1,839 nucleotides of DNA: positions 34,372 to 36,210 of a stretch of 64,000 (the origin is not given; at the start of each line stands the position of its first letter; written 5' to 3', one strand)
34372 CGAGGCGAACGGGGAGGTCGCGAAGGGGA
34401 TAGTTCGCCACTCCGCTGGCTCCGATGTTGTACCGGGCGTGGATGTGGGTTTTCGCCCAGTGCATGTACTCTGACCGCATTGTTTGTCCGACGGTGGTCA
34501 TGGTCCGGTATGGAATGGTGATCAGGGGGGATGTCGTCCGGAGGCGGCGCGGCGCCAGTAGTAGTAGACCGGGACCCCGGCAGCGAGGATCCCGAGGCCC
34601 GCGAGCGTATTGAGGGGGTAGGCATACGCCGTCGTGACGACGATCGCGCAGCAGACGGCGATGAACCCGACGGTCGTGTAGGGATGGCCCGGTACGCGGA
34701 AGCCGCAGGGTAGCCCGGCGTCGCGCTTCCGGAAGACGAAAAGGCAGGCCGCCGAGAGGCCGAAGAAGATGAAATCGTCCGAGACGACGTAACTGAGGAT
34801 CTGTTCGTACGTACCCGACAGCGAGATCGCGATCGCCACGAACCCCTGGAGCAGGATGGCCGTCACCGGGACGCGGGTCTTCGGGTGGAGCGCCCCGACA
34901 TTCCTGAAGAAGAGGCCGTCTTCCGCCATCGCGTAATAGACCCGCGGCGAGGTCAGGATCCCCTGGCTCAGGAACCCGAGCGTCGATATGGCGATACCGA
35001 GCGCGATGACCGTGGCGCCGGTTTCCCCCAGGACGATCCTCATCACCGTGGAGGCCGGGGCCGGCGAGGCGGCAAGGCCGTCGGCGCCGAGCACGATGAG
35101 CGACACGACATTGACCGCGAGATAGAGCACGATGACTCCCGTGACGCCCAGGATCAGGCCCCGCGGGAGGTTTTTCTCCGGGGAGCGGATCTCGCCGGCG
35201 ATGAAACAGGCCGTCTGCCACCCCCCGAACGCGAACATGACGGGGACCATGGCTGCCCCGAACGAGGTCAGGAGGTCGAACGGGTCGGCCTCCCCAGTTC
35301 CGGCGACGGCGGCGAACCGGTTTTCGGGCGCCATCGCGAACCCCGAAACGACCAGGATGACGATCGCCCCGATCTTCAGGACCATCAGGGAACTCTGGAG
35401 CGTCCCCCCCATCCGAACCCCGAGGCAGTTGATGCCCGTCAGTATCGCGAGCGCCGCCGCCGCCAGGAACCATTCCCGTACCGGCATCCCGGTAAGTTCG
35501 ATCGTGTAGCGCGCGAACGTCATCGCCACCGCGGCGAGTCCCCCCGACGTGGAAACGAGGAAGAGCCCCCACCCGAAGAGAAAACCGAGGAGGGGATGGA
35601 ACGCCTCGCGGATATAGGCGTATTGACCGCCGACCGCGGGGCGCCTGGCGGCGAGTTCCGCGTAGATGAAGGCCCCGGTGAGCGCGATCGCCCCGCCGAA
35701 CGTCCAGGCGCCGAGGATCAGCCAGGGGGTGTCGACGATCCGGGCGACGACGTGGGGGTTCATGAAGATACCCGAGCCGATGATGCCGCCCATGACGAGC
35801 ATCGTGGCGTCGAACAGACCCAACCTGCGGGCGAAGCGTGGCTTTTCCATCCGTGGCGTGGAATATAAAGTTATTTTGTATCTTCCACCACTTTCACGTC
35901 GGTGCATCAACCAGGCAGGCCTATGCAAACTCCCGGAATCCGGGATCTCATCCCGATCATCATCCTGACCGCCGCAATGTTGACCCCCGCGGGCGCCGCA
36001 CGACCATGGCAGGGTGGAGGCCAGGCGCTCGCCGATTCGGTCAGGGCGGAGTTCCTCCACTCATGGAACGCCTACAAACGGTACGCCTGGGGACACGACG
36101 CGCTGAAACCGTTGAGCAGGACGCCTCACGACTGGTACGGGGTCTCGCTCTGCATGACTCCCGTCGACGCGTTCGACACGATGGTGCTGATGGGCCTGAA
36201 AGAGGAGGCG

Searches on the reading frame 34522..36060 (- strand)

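Call 41: search_protein_families(library=pfam, max_evalue=0.00001, proteins=[window:34522-36060:-])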
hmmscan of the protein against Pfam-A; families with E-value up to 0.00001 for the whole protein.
window:34522-36060:- (512 aa): 2 families
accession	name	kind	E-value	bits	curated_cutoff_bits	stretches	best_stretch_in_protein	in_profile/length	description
PF13520.12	AA_permease_2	-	7.1e-52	177.2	27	1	80-486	1-411/427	Amino acid permease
PF00324.27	AA_permease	-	2.2e-37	129.3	24.6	1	85-487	2-430/470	Amino acid permease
